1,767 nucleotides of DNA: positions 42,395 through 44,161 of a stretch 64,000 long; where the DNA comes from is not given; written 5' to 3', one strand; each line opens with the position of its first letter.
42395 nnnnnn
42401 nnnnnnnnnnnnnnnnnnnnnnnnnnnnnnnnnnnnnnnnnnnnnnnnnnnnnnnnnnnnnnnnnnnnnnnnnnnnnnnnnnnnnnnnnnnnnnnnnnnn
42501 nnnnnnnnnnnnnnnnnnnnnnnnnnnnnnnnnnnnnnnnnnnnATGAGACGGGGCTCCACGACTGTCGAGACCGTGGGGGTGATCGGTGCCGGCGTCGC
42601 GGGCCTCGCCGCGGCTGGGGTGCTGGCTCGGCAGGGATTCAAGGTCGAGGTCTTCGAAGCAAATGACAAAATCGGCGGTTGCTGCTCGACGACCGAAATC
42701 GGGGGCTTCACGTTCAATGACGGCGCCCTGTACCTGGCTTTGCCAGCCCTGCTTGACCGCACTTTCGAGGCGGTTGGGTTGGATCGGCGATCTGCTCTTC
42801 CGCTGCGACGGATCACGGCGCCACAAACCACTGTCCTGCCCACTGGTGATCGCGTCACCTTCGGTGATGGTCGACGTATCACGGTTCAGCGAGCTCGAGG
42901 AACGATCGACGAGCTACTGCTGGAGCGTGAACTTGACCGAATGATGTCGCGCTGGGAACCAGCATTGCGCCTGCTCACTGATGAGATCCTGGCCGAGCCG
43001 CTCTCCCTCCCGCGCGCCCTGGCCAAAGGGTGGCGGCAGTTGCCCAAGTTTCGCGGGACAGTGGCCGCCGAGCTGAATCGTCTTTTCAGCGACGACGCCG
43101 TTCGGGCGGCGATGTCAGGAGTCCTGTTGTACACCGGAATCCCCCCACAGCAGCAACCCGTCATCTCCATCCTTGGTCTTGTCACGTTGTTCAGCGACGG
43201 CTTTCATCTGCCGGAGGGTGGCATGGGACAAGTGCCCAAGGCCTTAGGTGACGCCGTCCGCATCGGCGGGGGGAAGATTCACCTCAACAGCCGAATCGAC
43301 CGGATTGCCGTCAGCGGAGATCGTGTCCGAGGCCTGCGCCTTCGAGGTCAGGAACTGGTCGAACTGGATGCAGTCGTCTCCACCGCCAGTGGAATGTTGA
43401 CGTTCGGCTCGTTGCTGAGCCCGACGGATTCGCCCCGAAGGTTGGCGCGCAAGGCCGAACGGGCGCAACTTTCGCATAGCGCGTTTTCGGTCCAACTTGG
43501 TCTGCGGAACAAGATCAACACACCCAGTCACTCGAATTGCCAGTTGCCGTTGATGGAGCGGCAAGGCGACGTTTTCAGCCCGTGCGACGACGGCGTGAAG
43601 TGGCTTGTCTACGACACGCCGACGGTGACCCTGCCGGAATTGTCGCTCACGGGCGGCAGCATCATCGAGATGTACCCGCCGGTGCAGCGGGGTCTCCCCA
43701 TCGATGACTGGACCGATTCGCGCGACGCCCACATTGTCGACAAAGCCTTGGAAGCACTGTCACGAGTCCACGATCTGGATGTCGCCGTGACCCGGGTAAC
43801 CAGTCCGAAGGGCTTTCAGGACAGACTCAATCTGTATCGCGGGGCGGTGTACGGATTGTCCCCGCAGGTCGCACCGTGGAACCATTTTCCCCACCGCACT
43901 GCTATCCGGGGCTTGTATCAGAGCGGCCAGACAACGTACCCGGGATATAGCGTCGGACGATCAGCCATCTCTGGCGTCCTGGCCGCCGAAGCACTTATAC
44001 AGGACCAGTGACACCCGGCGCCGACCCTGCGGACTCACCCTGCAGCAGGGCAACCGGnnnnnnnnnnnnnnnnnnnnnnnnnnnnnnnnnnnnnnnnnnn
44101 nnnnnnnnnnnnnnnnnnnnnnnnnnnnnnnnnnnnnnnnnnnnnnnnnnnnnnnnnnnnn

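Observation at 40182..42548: Single polypeptide joining a CtaA/COX15-like heme membrane domain, a cupredoxin and a NirK-type nitrite reductase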

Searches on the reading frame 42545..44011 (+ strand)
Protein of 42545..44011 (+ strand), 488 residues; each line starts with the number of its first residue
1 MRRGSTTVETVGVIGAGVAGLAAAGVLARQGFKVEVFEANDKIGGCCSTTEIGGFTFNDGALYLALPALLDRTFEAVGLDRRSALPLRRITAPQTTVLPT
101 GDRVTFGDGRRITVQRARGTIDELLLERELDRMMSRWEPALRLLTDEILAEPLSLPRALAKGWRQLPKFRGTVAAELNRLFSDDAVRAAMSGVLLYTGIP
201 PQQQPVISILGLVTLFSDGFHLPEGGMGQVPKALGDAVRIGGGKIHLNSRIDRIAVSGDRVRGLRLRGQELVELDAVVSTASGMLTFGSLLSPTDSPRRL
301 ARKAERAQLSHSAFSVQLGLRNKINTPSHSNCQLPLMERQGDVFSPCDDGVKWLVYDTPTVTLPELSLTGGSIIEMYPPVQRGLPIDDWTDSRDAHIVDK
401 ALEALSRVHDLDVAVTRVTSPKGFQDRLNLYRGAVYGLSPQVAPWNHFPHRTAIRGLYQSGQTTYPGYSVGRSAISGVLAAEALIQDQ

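Call 3: search_protein_families(library=pfam, proteins=[window:42545-44011:+], max_evalue=0.01)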
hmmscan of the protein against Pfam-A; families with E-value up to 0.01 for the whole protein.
window:42545-44011:+ (488 aa): 13 families
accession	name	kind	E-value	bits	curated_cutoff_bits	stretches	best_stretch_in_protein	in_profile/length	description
PF01593.30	Amino_oxidase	-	4.2e-27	96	19.8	1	18-485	1-443/443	Flavin containing amine oxidoreductase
PF13450.12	NAD_binding_8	-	1.5e-14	54.5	21.9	1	13-66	1-54/68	NAD(P)-binding Rossmann-like domain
PF01266.30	DAO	-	6.3e-11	42.8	27.9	1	11-163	2-159/353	FAD dependent oxidoreductase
PF12831.13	FAD_oxidored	-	2.3e-05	24.3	27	1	11-50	2-41/416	FAD dependent oxidoreductase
PF00070.33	Pyr_redox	-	3.1e-05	24.8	22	1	11-44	2-35/82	Pyridine nucleotide-disulphide oxidoreductase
PF03486.20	HI0933_like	-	3.6e-05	23.8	50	1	11-48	3-40/244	HI0933-like protein Rossmann domain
PF01946.23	Thi4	-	8.2e-05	22.4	26.2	1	11-58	20-65/235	Thi4 family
PF01134.28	GIDA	-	0.00013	21.6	22.1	1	11-54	2-46/391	Glucose inhibited division protein A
PF07992.20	Pyr_redox_2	-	0.00036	20.5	26.1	1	11-47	3-41/291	Pyridine nucleotide-disulphide oxidoreductase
PF00890.30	FAD_binding_2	-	0.00075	19.2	20.4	1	13-47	4-37/414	FAD binding domain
PF01262.27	AlaDh_PNT_C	-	0.00098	19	23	1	10-41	30-61/214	Alanine dehydrogenase/PNT, C-terminal domain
PF01494.25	FAD_binding_3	-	0.0019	18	22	1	10-39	3-32/349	FAD binding domain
PF02737.24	3HCDH_N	-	0.0058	17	22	0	10-42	1-33/180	3-hydroxyacyl-CoA dehydrogenase, NAD binding domain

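Call 4: search_protein_families(library=ncbifam, proteins=[window:42545-44011:+], max_evalue=0.01)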
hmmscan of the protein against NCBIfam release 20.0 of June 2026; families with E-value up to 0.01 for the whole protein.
window:42545-44011:+ (488 aa): 72 families (the best 25 are shown)
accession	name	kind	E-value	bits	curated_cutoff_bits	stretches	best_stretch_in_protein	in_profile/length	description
TIGR02734.1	crtI_fam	subfamily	1.7e-49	168.9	238.1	1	12-487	2-491/504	phytoene desaturase family protein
NF058655.1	CrtID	equivalog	1.9e-33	116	640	1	11-480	1-477/478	bifunctional phytoene desaturase/3,4-desaturase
NF045637.1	carotdesatCrtDProt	equivalog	1.6e-32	112.7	580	2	13-317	3-309/485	1-hydroxycarotenoid 3,4-desaturase CrtD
TIGR02730.1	carot_isom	equivalog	3.5e-23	82.2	586.9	1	193-484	193-488/493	carotenoid isomerase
TIGR02733.1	desat_CrtD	equivalog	8.3e-20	70.9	549.7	1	10-65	3-58/492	C-3',4' desaturase CrtD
NF005560.0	PRK07233.1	equivalog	1.7e-18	66.7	252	2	10-56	2-48/435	hypothetical protein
NF042421.1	hydcarot_desat_CrtD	equivalog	1.8e-18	66.3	500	1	11-75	4-68/487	1-hydroxycarotenoid 3,4-desaturase CrtD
NF045689.1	BCarotKetCrtO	equivalog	1.4e-15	56.9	1000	2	176-295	190-311/563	beta-carotene ketolase CrtO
NF005547.0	PRK07208.1-3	equivalog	4.6e-14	52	380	2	11-60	7-56/465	hypothetical protein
TIGR03467.1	HpnE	equivalog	1.4e-12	47.7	283.05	1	11-53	1-43/430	hydroxysqualene dehydroxylase HpnE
NF005548.0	PRK07208.1-4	equivalog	4.5e-11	42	389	1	9-60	4-55/488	hypothetical protein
NF005545.0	PRK07208.1-1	equivalog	1.2e-08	33.8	451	1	6-60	6-60/504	hypothetical protein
NF009409.0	PRK12770.1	subfamily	1.6e-08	34.1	343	1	6-45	16-55/360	putative glutamate synthase subunit beta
NF009410.0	PRK12771.1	subfamily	3.8e-08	32.4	516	1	5-46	135-176/566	NAD(P)-binding protein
TIGR01317.1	GOGAT_sm_gam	subfamily_domain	4.4e-08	32.4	447.7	1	6-46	141-181/485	glutamate synthase small subunit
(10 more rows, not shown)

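Call 41: search_solved_structures(query=window:42545-44011:+, max_evalue=0.001)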
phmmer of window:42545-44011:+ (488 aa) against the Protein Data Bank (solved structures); distinct sequences matched with E-value up to 0.001: 50.
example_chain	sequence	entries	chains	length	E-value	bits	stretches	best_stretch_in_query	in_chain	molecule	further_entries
4dgk_A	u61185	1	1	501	6.4e-23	84.3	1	12-472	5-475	Phytoene dehydrogenase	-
4rep_A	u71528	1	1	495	1.9e-18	69.5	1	12-302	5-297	Gamma-carotene desaturase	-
3ka7_A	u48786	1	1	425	3.4e-08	35.7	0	13-64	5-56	Oxidoreductase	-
5mog_A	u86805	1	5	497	9e-07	31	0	11-50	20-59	Phytoene dehydrogenase, chloroplastic/chromoplastic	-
9rvh_A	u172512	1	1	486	3.1e-06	29.3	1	5-49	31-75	Tetrapodal ancestor of L-amino acid oxidase: Q225A-Loop (P361-PREGA-L367) mutant with phen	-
9rum_A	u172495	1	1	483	3.1e-06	29.3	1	5-49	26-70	Tetrapodal ancestor of L-amino acid oxidase: Q225A mutant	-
9rvj_A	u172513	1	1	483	3.3e-06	29.2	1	5-49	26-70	Tetrapodal ancestor of L-amino acid oxidase: Q225H - W377I double mutant with phenylalanin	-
9run_A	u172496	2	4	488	3.3e-06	29.1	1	5-49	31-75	Tetrapodal ancestor of L-amino acid oxidase: Q225H-W377I double mutant | Tetrapodal ancestor of L-amino acid oxidases: W377I mutant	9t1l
9qs1_A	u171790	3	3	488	3.4e-06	29.1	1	5-49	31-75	Tetrapodal ancestor of L-amino acis oxidases | Tetrapodal ancestor of L-amino acid oxidases | Tetrapodal ancestor of L-amino acid oxidases co-crystallised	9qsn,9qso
9t73_B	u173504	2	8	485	3.4e-06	29.1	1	5-49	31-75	Tetrapodal ancestor of L-amino acid oxidases: I224A-Q225H-P361-PREGA-L367 bound to phenyla | Tetrapodal ancestor of L-amino acid oxidase: I224A-Q225H-P361-PREGA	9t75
2yg6_A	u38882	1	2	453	5.1e-06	28.5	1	9-65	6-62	PUTRESCINE OXIDASE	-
1sez_A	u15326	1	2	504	7.1e-06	28.1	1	7-88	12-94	Protoporphyrinogen oxidase, mitochondrial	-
7oxl_A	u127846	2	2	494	9.6e-06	27.6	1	11-64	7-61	Spermine oxidase,Spermine oxidase,Spermine oxidase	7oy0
7eme_A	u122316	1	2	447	1.5e-05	27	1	3-63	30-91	NAD(P)/FAD-dependent oxidoreductase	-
5z2g_A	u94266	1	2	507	2.1e-05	26.5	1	9-49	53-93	L-amino acid oxidase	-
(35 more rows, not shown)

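Call 42: find_homologous_proteins(query=window:42545-44011:+, max_evalue=1e-10)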
Query window:42545-44011:+ (488 aa): 425 proteins with E <= 1e-10 among 8000 candidates; the best 120 are listed.
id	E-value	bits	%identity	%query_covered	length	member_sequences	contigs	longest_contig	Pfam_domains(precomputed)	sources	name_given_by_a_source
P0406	0.0e+0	1085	100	100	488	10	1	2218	PF01266.31,PF01593.31,PF13450.13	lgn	-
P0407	1.4e-277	939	85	100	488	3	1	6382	PF01266.31,PF01593.31,PF13450.13,PF00890.31,PF03486.21,PF01134.29,PF12831.14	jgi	jgi:phytoene desaturase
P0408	1.2e-240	817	73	99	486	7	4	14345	PF01266.31,PF01593.31,PF13450.13,PF12831.14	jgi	jgi:phytoene desaturase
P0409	7.2e-239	811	73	93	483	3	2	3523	PF01266.31,PF01593.31,PF13450.13,PF12831.14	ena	-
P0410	7.8e-239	811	73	96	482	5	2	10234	PF01266.31,PF01593.31,PF13450.13,PF07992.21,PF00070.34,PF03486.21,PF01134.29,PF12831.14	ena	-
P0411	6.6e-236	801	71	93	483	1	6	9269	PF01266.31,PF01593.31,PF13450.13,PF12831.14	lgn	-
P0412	7.4e-236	801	71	93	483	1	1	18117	PF01266.31,PF01593.31,PF13450.13,PF12831.14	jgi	-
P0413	1.7e-235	800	71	93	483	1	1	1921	PF01266.31,PF01593.31,PF13450.13,PF12831.14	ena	-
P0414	2.3e-235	800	71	94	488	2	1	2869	PF01266.31,PF01593.31,PF13450.13,PF12831.14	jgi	jgi:phytoene desaturase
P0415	2.4e-235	800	71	94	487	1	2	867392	PF01266.31,PF01593.31,PF13450.13,PF12831.14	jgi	jgi:phytoene desaturase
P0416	3.3e-235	799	72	98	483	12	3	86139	PF01266.31,PF01593.31,PF13450.13,PF03486.21,PF12831.14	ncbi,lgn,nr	ncbi:MAG: NAD(P)/FAD-dependent oxidoreductase [Chloroflexi bacterium]|nr:NAD(P)/FAD-dependent oxidor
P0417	4.8e-235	799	71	95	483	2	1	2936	PF01266.31,PF01593.31,PF13450.13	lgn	-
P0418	5.5e-235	798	74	94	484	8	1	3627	PF01266.31,PF01593.31,PF13450.13,PF00070.34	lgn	-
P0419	6.2e-235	798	70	99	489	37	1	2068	PF01266.31,PF01593.31,PF13450.13,PF12831.14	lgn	-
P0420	7.4e-235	798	71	93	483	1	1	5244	PF01266.31,PF01593.31,PF13450.13,PF12831.14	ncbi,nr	ncbi:MAG: NAD(P)/FAD-dependent oxidoreductase [Pirellulales bacterium]|nr:NAD(P)/FAD-dependent oxido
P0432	4.7e-233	792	71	99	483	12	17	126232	PF01266.31,PF01593.31,PF13450.13,PF12831.14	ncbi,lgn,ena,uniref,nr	ncbi:MAG: NAD(P)/FAD-dependent oxidoreductase [Anaerolineae bacterium]|uniref:phytoene desaturase fa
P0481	3.8e-178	611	55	99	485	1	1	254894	PF01266.31,PF01593.31,PF13450.13,PF03486.21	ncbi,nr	ncbi:MAG: NAD(P)/FAD-dependent oxidoreductase [Nitrospirae bacterium]|nr:NAD(P)/FAD-dependent oxidor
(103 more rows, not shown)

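Call 43: find_encoding_contigs(protein=P0415, flank=7000, max_places=2)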
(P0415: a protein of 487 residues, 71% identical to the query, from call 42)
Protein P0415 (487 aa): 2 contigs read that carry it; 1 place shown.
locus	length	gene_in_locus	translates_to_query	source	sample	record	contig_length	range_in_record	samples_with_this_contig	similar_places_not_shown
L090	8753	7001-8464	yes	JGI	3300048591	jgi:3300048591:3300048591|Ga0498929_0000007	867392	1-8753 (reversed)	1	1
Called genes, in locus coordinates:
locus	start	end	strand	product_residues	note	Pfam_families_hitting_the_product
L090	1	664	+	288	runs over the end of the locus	PF12867:DinB_2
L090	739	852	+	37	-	-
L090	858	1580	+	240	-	-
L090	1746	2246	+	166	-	PF02566:OsmC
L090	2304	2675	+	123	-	-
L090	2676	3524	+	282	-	PF13480:Acetyltransf_6 (weak), PF13527:Acetyltransf_9, PF00583:Acetyltransf_1, PF13673:Acetyltransf_10, PF13508:Acetyltransf_7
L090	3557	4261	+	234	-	PF00561:Abhydrolase_1, PF10230:LIDHydrolase (weak), PF12697:Abhydrolase_6, PF07819:PGAP1 (weak)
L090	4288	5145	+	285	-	PF00756:Esterase, PF12146:Hydrolase_4 (faint)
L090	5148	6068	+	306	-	PF01209:Ubie_methyltran, PF05175:MTS, PF13489:Methyltransf_23, PF07021:MetW, PF13847:Methyltransf_31, PF08241:Methyltransf_11, PF08242:Methyltransf_12, PF13649:Methyltransf_25, +1 more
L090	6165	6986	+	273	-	PF00106:adh_short, PF08659:KR, PF13561:adh_short_C2, PF01370:Epimerase (faint)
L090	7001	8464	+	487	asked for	PF01266:DAO (faint), PF01593:Amino_oxidase, PF12831:FAD_oxidored (faint), PF13450:NAD_binding_8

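Call 44: find_encoding_contigs(protein=P0432, flank=7000, max_places=3)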
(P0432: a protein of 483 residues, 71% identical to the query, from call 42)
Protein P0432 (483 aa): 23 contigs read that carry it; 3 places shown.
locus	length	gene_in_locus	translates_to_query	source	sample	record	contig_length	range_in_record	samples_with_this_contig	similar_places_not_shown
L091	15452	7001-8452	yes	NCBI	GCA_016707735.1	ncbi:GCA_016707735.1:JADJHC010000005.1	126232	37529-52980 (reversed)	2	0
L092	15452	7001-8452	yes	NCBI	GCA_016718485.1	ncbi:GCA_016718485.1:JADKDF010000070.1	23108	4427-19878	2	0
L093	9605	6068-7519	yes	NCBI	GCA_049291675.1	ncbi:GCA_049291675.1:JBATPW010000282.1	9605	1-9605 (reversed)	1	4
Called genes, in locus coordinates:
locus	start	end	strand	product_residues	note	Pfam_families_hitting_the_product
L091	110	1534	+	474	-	-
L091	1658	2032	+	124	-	-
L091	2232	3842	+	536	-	-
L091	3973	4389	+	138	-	-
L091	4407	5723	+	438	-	-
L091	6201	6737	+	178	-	-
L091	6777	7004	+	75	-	-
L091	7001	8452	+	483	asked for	PF01266:DAO, PF01593:Amino_oxidase, PF12831:FAD_oxidored (weak), PF13450:NAD_binding_8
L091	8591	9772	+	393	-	-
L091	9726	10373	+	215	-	-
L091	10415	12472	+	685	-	-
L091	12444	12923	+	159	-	-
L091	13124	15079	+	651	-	-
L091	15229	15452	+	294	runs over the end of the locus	PF04978:MST (weak), PF12867:DinB_2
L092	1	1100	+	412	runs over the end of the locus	-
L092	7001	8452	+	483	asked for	PF01266:DAO, PF01593:Amino_oxidase, PF12831:FAD_oxidored (weak), PF13450:NAD_binding_8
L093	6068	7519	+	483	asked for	PF01266:DAO, PF01593:Amino_oxidase, PF12831:FAD_oxidored (weak), PF13450:NAD_binding_8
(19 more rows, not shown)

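Call 45: find_encoding_contigs(protein=P0481, flank=7000, max_places=2)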
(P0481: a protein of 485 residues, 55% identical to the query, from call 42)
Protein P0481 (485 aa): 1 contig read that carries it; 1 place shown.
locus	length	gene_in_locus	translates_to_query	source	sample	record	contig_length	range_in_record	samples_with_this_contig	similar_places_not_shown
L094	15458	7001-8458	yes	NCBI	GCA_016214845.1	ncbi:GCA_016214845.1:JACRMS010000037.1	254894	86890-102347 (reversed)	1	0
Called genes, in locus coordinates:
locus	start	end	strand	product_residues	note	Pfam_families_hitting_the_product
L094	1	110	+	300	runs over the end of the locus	PF21686:LigD_Prim-Pol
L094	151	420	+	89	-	PF10041:DUF2277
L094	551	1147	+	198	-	PF00440:TetR_N, PF14246:TetR_C_7 (weak)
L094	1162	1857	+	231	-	PF02463:SMC_N (faint), PF13555:AAA_29 (weak), PF00005:ABC_tran, PF13304:AAA_21 (faint)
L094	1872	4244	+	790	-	PF02687:FtsX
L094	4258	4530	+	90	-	PF11142:DUF2917 (weak)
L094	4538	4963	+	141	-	-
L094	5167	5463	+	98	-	-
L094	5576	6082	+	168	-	-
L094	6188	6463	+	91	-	-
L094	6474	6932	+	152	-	PF01980:TrmO_N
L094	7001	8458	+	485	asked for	PF01266:DAO (faint), PF01593:Amino_oxidase, PF03486:HI0933_like (faint), PF13450:NAD_binding_8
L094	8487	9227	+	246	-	-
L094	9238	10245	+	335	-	PF12146:Hydrolase_4, PF00561:Abhydrolase_1, PF12697:Abhydrolase_6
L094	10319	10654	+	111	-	PF01022:HTH_5 (weak)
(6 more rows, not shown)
